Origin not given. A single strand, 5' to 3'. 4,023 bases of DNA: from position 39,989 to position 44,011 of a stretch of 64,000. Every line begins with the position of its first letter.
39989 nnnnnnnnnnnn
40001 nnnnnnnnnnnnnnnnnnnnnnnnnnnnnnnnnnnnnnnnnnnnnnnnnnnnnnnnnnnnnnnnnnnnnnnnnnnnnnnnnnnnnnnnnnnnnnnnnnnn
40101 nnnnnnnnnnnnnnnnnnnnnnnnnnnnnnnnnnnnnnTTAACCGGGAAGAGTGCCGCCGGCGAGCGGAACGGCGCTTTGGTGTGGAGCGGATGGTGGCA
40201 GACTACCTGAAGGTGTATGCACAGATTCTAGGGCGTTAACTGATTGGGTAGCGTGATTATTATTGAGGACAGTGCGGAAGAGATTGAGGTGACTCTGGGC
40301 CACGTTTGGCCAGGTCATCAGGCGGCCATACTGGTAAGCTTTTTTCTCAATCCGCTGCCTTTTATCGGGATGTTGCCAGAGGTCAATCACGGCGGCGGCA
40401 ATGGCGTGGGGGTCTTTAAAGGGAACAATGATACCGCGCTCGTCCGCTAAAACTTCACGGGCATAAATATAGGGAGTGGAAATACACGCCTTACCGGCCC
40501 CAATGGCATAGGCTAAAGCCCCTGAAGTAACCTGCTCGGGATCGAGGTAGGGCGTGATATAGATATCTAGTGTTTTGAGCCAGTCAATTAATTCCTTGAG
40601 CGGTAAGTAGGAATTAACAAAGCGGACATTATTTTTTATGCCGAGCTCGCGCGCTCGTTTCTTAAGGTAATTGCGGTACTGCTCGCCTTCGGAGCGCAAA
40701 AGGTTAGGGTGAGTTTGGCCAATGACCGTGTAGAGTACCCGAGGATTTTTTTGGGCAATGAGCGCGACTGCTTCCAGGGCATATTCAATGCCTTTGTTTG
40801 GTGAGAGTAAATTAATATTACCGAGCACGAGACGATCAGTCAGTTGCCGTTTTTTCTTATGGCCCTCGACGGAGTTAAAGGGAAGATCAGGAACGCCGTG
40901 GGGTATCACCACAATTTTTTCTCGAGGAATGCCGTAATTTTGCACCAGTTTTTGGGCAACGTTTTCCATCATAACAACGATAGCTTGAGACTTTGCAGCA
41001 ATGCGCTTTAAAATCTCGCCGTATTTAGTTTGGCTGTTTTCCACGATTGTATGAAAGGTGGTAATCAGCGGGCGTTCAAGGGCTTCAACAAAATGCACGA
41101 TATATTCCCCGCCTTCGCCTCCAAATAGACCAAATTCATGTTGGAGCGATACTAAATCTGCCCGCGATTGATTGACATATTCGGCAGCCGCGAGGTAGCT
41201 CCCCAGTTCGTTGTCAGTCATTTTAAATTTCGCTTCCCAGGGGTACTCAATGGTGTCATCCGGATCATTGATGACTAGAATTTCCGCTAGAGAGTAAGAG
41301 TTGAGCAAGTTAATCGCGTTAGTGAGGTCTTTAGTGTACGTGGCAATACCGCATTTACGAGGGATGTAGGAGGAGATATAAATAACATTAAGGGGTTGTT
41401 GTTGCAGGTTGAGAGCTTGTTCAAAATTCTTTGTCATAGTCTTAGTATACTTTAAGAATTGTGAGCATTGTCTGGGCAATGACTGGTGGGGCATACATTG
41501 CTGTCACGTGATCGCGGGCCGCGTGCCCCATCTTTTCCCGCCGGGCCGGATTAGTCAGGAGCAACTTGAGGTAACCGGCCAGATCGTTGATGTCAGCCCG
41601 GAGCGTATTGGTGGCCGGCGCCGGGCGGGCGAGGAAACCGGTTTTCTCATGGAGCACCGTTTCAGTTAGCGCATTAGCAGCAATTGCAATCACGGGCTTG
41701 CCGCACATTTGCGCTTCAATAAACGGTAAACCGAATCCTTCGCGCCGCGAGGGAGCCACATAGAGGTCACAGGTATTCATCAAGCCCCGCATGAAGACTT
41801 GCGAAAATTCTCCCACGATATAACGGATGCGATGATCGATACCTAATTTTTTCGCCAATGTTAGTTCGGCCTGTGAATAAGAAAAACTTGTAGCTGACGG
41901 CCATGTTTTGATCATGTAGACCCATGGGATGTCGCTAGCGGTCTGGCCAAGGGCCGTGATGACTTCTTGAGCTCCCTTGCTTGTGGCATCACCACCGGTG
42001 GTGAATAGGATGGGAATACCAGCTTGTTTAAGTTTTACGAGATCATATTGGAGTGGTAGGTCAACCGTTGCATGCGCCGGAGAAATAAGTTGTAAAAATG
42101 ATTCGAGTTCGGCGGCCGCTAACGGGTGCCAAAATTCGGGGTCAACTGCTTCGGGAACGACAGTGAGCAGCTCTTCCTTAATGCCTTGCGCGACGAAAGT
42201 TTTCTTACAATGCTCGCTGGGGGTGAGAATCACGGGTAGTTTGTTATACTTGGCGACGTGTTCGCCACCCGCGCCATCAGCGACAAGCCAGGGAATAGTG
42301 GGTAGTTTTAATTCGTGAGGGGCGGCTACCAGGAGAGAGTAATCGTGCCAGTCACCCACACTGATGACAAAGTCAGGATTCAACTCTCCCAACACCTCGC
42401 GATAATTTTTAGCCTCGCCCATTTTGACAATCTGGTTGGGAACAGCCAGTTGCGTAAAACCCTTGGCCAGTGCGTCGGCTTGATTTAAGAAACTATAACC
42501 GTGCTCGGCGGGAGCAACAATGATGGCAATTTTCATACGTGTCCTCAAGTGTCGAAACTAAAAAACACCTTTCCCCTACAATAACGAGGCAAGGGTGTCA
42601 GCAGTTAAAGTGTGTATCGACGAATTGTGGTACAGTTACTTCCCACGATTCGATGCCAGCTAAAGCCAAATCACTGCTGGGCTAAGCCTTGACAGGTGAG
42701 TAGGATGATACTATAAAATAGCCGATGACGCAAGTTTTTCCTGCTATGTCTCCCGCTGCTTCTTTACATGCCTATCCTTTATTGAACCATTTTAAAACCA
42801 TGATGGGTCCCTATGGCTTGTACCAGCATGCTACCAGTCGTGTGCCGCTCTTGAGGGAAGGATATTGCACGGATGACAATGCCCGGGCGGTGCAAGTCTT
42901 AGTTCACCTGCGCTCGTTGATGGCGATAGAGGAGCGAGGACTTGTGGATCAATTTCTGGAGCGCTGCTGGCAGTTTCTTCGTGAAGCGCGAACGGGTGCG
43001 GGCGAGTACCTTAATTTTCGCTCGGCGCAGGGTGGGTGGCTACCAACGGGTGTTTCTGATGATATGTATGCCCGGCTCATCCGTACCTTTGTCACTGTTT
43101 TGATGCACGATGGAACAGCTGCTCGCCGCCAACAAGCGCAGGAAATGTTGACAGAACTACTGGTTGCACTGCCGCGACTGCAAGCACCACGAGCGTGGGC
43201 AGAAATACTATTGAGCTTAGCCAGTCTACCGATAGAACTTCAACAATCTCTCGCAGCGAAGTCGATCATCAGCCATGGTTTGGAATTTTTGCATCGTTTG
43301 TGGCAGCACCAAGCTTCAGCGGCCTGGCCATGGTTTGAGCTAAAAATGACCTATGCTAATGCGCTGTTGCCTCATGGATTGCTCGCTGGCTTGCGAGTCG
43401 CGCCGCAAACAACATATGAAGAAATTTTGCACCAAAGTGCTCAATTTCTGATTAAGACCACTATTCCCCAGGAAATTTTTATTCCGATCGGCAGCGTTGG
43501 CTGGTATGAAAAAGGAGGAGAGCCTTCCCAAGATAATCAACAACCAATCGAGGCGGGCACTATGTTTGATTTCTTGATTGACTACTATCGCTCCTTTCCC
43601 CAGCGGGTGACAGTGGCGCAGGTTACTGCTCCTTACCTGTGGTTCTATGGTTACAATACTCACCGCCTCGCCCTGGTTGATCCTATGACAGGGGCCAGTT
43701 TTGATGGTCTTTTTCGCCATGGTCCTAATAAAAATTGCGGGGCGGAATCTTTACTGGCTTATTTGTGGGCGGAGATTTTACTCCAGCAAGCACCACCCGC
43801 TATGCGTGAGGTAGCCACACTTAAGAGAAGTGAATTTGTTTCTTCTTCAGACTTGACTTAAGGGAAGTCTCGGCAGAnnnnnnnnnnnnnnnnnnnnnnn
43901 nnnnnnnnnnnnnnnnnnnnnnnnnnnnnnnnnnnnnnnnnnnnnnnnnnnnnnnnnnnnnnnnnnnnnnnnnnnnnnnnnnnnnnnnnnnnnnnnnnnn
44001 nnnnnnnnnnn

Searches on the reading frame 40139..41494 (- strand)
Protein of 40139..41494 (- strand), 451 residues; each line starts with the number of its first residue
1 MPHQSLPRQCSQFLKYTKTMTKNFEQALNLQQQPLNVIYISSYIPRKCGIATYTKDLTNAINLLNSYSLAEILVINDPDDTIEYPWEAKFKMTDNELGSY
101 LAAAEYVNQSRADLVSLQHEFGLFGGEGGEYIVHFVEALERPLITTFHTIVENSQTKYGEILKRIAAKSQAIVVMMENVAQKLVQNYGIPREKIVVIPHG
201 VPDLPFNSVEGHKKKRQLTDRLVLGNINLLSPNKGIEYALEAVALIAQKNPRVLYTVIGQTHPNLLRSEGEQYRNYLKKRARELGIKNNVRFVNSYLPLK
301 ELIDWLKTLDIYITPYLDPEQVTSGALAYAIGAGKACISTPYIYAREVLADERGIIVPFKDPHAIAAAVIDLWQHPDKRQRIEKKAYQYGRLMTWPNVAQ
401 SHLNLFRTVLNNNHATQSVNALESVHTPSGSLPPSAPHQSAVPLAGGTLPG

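Call 3: search_protein_families(library=pfam, proteins=[window:40139-41494:-], max_evalue=0.1)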
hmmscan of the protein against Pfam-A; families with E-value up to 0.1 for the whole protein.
window:40139-41494:- (451 aa): 5 families
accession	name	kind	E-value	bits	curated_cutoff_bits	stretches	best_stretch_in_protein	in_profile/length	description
PF00534.26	Glycos_transf_1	-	5.8e-21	75.2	26.4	1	213-388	7-171/172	Glycosyl transferases group 1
PF13692.12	Glyco_trans_1_4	-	2e-17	64.2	27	1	229-374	9-141/142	Glycosyl transferases group 1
PF13439.12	Glyco_transf_4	-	3.6e-11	43.8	28.5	1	97-201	58-166/170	Glycosyltransferase Family 4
PF13579.12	Glyco_trans_4_4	-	0.0012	19.6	29.7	1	101-200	61-158/158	Glycosyl transferase 4-like domain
PF13524.12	Glyco_trans_1_2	-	0.075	13.4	25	0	330-388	70-127/144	Glycosyl transferase-like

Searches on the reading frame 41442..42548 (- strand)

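Call 3: search_protein_families(library=pfam, proteins=[window:41442-42548:-], max_evalue=0.1)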
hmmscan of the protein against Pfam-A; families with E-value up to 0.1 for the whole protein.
window:41442-42548:- (368 aa): 5 families
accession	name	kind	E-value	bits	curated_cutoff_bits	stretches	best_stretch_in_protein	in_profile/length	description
PF00534.26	Glycos_transf_1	-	1.2e-18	67.7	26.4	1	183-346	20-171/172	Glycosyl transferases group 1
PF13692.12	Glyco_trans_1_4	-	7.6e-15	55.8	27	1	227-315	47-131/142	Glycosyl transferases group 1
PF20706.3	GT4-conflict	-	3e-06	26.9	26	1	185-352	206-376/385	Family 4 Glycosyltransferase in conflict systems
PF13524.12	Glyco_trans_1_2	-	0.00012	22.5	25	1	256-362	43-143/144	Glycosyl transferase-like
PF13439.12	Glyco_transf_4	-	0.00031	21.3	28.5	1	101-138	131-169/170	Glycosyltransferase Family 4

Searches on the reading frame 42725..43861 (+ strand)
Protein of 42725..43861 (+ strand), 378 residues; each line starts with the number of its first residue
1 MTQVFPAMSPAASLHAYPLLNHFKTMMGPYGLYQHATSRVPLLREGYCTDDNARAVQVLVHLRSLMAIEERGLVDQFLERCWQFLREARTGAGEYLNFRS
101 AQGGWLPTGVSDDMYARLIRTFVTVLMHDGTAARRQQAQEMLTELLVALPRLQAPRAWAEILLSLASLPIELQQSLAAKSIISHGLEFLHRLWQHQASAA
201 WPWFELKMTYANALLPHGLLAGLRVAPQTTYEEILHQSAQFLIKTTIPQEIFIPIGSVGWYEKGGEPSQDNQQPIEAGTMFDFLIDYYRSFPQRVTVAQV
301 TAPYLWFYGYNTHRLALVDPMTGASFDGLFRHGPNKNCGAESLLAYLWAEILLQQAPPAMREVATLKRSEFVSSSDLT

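Call 3: search_protein_families(library=pfam, proteins=[window:42725-43861:+], max_evalue=0.1)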
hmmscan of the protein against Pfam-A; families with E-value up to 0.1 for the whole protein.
window:42725-43861:+ (378 aa): 0 families

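Call 4: search_protein_families(library=ncbifam, proteins=[window:42725-43861:+], max_evalue=0.1)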
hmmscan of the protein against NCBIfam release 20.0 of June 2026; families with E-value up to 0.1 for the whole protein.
window:42725-43861:+ (378 aa): 0 families

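Call 49: search_solved_structures(query=window:42725-43861:+, max_evalue=1)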
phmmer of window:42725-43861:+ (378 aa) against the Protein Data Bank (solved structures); distinct sequences matched with E-value up to 1: 1.
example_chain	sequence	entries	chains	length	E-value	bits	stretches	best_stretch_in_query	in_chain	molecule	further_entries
7tem_A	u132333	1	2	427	0.0011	21.3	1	304-364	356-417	Putative exported protein YPO2471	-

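Call 73: find_homologous_proteins(query=window:42725-43861:+, max_evalue=0.00001)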
Query window:42725-43861:+ (378 aa): 760 proteins with E <= 0.00001 among 7148 candidates; the best 120 are listed.
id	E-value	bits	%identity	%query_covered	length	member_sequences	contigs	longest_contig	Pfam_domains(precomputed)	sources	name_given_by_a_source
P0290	5.9e-255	863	100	100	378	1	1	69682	-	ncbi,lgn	ncbi:MAG: hypothetical protein WEA04_05025 [Candidatus Andersenbacteria bacterium]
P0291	7.5e-133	461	57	93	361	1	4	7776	-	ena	-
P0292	2.1e-124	433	55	93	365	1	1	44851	-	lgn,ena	-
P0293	4.5e-124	432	56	92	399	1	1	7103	-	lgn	-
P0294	2.1e-119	417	53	89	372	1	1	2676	-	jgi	jgi:hypothetical protein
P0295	2.3e-119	417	55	91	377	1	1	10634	-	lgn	-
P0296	2.3e-119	417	52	94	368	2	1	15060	-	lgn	-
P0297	1.0e-118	415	52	95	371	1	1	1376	-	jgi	-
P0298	5.1e-118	412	53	93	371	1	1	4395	-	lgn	-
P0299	1.6e-117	411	53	94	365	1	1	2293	-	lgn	-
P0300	6.1e-117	409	54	92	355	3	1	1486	-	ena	-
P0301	3.8e-116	406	53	94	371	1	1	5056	-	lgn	-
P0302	2.3e-115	404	51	95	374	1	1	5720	-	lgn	-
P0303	2.7e-115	403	50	94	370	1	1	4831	-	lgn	-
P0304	3.4e-115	403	53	94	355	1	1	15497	-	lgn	-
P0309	2.5e-114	400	54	90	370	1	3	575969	-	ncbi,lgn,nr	ncbi:MAG: hypothetical protein HYZ61_01780 [Candidatus Andersenbacteria bacterium]|nr:hypothetical p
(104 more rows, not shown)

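Call 74: find_encoding_contigs(protein=P0309, flank=9000, max_places=1)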
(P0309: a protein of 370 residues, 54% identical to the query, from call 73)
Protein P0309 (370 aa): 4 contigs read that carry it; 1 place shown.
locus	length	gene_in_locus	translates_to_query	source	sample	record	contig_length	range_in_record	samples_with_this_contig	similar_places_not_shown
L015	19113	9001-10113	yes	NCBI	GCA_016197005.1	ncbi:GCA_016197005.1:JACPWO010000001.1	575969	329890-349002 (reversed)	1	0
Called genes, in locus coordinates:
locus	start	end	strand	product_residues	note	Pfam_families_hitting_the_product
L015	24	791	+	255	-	PF23023:Anti-Pycsar_Apyc1, PF12706:Lactamase_B_2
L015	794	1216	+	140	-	PF00293:NUDIX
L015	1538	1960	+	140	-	PF00293:NUDIX, PF14815:NUDIX_4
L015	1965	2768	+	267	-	-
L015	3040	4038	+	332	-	PF04018:VCA0040-like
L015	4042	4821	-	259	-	-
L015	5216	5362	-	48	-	-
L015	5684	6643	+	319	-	PF04041:Glyco_hydro_130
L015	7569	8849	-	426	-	PF13439:Glyco_transf_4, PF00534:Glycos_transf_1, PF13692:Glyco_trans_1_4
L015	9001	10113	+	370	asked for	-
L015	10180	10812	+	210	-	PF09335:VTT_dom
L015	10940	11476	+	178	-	-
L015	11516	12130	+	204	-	PF08327:AHSA1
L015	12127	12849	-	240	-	-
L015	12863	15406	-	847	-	PF02861:Clp_N, PF00004:AAA, PF05621:TniB, PF23569:NBD_SMAX1, PF17871:AAA_lid_9, PF00004:AAA, PF07724:AAA_2, PF07728:AAA_5, +7 more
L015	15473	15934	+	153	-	PF21982:RecX_HTH1 (weak), PF02631:RecX_HTH2, PF21981:RecX_HTH3 (weak)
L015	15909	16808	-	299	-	PF01435:Peptidase_M48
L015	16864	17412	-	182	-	PF04011:LemA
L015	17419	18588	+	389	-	PF11104:PilM_2, PF14450:FtsA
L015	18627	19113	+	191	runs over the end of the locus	-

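Call 75: find_encoding_contigs(protein=P0292, flank=9000, max_places=1)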
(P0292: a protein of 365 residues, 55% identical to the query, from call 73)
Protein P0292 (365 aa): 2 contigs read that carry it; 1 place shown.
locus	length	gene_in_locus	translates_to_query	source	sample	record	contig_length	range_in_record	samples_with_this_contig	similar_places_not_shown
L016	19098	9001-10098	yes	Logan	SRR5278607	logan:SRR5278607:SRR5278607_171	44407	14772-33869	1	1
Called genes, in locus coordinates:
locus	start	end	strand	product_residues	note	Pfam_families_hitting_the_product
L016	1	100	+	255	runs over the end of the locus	PF01790:LGT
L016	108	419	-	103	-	-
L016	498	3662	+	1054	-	PF00580:UvrD-helicase, PF13245:AAA_19, PF13604:AAA_30 (faint), PF00580:UvrD-helicase, PF13361:UvrD_C, PF13538:UvrD_C_2 (faint), PF12705:PDDEXK_1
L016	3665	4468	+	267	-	PF00480:ROK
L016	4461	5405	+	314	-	PF04041:Glyco_hydro_130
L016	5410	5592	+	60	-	-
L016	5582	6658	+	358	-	PF01636:APH (weak)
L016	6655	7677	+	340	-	PF13439:Glyco_transf_4, PF00534:Glycos_transf_1, PF13692:Glyco_trans_1_4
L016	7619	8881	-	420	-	PF13439:Glyco_transf_4, PF00534:Glycos_transf_1, PF13692:Glyco_trans_1_4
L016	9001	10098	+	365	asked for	-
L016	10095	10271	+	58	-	-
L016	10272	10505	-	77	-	-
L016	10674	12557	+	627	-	PF03102:NeuB, PF08666:SAF, PF01261:AP_endonuc_2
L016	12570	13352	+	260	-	PF13489:Methyltransf_23, PF13847:Methyltransf_31, PF08241:Methyltransf_11, PF08242:Methyltransf_12, PF13649:Methyltransf_25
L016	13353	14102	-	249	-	PF00106:adh_short, PF01370:Epimerase, PF04321:RmlD_sub_bind (weak), PF13561:adh_short_C2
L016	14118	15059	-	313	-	PF00248:Aldo_ket_red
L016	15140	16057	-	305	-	PF00248:Aldo_ket_red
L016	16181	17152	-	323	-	PF04074:DUF386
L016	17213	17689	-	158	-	PF04074:DUF386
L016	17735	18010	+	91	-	-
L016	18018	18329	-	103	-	PF08369:PCP_red (faint)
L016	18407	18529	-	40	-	-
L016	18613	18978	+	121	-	-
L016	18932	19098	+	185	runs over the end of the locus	PF08207:EFP_N, PF01132:EFP, PF09285:Elong-fact-P_C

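Call 88: predict_structure(alignment_id=A3)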
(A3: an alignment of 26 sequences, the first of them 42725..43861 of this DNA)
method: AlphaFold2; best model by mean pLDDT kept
length: 378 residues; sequences in the alignment: 26
mean_pLDDT: 93.0   pTM: 0.92
mean pLDDT of the five models: 93.0, 92.7, 91.9, 91.1, 91.0
residues with pLDDT >= 90: 327; 70-90: 30; 50-70: 9; < 50: 12
segments of 3 or more residues with pLDDT < 50: 1-10
pLDDT, mean of each block of 10 residues (from residue 1): 39 69 97 97 97 98 90 95 98 95 93 97 98 98 94 96 98 96 98 98 95 97 97 99 96 92 92 96 98 98 97 92 94 95 97 96 92 63
secondary structure, 60 per line:
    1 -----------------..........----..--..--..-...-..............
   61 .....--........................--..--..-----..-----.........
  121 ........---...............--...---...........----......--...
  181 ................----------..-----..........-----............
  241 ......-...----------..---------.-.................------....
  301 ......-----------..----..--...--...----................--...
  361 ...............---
elements in order: H18-26 H49-65 H68-88 E89-91 H112-128 H132-146 H155-165 H170-175 H178-196 H214-223 H229-246 H274-290 H297-306 E328-330 E333-335 H340-355 H358-375

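Call 90: fold_search(model_id=the predicted structure, library=pdb)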
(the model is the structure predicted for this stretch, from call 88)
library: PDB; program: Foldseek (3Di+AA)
matches with E <= 10: 797; with E <= 0.001: 104
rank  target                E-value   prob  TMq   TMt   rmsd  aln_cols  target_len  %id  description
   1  7tem_A                1.3e-10  1.00  0.73  0.69   4.1       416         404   15  Crystal Structure of the Putative Exported Protein YPO2471 from Yersinia pestis (released 2022-01-19)
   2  7tem_B                4.9e-10  1.00  0.70  0.66   6.1       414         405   14  Crystal Structure of the Putative Exported Protein YPO2471 from Yersinia pestis (released 2022-01-19)
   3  4z4l                  9.4e-08  1.00  0.67  0.65   4.1       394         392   10  Crystal Structure of cellobiose 2-epimerase from Caldicellulosiruptor saccharolyticus DSM 8903 (released 2016-04-13)
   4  4z4j                  1.0e-07  1.00  0.67  0.65   4.2       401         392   10  Crystal Structure of cellobiose 2-epimerase from Caldicellulosiruptor saccharolyticus DSM 8903 (released 2016-04-13)
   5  8h1l_D                1.4e-07  1.00  0.67  0.62   4.9       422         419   10  Crystal structure of glucose-2-epimerase in complex with D-Glucitol from Runella slithyformis Runsl_4512 (released 2023-07-12)
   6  3wkf                  2.4e-07  1.00  0.65  0.61   5.6       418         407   12  Crystal structure of cellobiose 2-epimerase (released 2013-12-25)
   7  8h1l_A                2.7e-07  1.00  0.67  0.61   5.1       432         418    9  Crystal structure of glucose-2-epimerase in complex with D-Glucitol from Runella slithyformis Runsl_4512 (released 2023-07-12)
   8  3wkg_A                3.0e-07  1.00  0.65  0.60   5.7       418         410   12  Crystal structure of cellobiose 2-epimerase in complex with glucosylmannose (released 2013-12-25)
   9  8wbu                  3.1e-07  1.00  0.66  0.64   4.7       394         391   10  The crystal structure of circular mannose with mutant H247F of the cellobiose 2-epimerase from Caldicellulosiruptor sacc (released 2023-10-25)
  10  8h1n                  3.3e-07  1.00  0.66  0.61   5.2       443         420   10  Crystal structure of glucose-2-epimerase mutant_D254A in complex with D-Glucitol from Runella slithyformis Runsl_4512 (released 2023-07-12)
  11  2gz6_B                3.6e-07  1.00  0.61  0.62   5.7       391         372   12  Crystal Structure Of Anabaena sp. CH1 N-acetyl-D-glucosamine 2-epimerase At 2.0 A (released 2007-02-27)
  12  7d5g_A                3.8e-07  1.00  0.66  0.64   4.4       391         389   10  Crystal structure of the CsCE with ligand to have a insight into the catalytic mechanism (released 2021-12-01)
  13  8h1l_C                3.8e-07  1.00  0.64  0.58   5.4       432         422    9  Crystal structure of glucose-2-epimerase in complex with D-Glucitol from Runella slithyformis Runsl_4512 (released 2023-07-12)
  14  2gz6_A                4.4e-07  1.00  0.62  0.62   5.7       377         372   12  Crystal Structure Of Anabaena sp. CH1 N-acetyl-D-glucosamine 2-epimerase At 2.0 A (released 2007-02-27)
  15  9l8i_A                5.4e-07  1.00  0.64  0.60   6.2       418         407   12  Rhodothermus marines cellobiose 2-epimerase RmCE in complex with mannobiose (released 2025-07-23)
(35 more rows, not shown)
